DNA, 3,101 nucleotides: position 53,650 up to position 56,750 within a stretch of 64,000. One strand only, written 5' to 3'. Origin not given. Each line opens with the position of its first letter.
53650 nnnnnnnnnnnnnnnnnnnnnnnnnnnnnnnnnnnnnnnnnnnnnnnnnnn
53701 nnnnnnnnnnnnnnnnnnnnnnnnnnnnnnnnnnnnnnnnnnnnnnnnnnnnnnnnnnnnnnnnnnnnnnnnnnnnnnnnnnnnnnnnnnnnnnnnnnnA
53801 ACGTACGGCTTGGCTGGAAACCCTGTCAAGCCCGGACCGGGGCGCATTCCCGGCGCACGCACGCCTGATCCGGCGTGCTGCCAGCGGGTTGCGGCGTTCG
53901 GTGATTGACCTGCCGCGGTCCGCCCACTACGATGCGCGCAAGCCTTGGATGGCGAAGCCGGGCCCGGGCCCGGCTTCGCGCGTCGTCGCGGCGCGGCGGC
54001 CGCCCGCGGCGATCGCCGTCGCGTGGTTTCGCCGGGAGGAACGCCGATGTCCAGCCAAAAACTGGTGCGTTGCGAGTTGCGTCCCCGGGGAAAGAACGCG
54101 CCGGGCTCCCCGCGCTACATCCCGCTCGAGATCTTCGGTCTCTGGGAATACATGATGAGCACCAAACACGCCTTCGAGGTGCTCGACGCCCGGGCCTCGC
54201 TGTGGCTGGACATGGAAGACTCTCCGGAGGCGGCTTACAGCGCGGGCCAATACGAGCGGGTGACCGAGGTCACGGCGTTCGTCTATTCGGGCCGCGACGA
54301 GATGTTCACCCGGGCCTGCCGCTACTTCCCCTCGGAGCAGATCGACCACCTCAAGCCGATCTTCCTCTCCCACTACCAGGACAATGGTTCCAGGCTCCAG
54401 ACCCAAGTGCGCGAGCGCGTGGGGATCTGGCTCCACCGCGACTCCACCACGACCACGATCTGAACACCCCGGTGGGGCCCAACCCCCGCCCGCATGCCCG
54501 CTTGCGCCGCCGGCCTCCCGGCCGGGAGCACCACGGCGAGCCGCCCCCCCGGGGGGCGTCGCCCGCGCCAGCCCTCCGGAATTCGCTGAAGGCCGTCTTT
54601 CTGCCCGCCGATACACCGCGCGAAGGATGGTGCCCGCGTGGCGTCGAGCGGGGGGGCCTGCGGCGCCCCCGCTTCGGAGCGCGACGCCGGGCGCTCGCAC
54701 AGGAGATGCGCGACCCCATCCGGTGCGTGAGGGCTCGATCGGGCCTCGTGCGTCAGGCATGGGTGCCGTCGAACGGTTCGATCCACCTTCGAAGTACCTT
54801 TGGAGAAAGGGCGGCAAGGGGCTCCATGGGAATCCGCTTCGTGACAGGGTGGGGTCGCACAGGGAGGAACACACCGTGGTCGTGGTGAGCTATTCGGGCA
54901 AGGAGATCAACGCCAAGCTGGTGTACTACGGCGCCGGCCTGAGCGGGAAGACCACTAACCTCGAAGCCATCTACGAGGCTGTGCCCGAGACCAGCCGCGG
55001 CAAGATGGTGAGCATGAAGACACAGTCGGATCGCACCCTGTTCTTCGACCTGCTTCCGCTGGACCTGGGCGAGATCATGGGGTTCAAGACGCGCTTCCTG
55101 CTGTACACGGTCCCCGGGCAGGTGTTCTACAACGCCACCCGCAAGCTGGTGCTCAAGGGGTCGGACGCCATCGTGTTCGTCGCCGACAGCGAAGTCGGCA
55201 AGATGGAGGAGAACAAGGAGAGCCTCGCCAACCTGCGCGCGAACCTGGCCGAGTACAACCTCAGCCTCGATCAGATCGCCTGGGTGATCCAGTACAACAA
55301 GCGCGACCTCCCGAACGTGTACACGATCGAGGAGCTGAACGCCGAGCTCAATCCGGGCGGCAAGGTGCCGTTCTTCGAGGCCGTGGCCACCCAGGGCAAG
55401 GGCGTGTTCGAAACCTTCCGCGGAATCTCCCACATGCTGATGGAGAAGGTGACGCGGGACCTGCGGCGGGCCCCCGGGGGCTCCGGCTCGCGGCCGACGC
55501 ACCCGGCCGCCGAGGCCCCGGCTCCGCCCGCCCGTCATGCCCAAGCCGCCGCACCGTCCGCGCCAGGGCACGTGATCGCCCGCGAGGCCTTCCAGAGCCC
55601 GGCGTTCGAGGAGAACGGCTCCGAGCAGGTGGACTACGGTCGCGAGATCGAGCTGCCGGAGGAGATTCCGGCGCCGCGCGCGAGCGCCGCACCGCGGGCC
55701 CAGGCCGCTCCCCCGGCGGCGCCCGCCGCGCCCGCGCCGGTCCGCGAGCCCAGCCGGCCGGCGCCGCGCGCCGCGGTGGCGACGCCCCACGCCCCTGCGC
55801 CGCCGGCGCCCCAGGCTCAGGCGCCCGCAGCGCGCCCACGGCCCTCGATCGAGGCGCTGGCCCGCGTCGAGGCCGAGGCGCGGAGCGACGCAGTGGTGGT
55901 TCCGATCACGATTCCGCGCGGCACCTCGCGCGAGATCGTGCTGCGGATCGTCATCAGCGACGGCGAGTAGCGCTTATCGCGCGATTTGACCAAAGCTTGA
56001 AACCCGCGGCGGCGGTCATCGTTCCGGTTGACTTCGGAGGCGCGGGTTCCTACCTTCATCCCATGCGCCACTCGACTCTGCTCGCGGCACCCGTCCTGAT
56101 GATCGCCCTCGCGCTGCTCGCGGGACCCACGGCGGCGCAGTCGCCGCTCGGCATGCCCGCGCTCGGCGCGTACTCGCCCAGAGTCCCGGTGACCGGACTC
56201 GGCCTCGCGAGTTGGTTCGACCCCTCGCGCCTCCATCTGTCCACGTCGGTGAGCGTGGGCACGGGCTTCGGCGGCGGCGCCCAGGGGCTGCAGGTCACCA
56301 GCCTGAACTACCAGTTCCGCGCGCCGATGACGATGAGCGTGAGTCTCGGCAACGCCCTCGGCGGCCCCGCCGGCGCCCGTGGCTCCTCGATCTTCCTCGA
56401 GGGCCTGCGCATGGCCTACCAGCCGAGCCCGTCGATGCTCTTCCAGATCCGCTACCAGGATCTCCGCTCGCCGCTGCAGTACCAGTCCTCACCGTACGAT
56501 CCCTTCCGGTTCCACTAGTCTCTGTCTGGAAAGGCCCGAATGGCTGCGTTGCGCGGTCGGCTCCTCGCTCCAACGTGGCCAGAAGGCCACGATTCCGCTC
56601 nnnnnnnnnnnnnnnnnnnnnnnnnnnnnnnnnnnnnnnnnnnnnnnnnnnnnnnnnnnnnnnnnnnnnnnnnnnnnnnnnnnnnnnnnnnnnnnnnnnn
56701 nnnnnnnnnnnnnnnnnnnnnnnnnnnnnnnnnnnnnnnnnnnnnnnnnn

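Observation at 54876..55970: MglA-like small GTPase with a long Pro/Ala-rich tail, a short C-terminal domain and no adjacent mglB.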

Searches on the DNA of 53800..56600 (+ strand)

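Call 12: search_rna_families(source=window, start=53800, end=56600, threshold=evalue, max_evalue=1)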
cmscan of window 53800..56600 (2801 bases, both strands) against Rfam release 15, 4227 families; matches with E-value up to 1: 0.
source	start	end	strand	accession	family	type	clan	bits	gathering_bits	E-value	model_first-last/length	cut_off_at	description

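Call 68: search_rna_families(source=L035, start=5650, end=6050, threshold=evalue, max_evalue=1)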
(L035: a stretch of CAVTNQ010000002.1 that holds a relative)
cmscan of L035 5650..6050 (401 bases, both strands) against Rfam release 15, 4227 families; matches with E-value up to 1: 0.
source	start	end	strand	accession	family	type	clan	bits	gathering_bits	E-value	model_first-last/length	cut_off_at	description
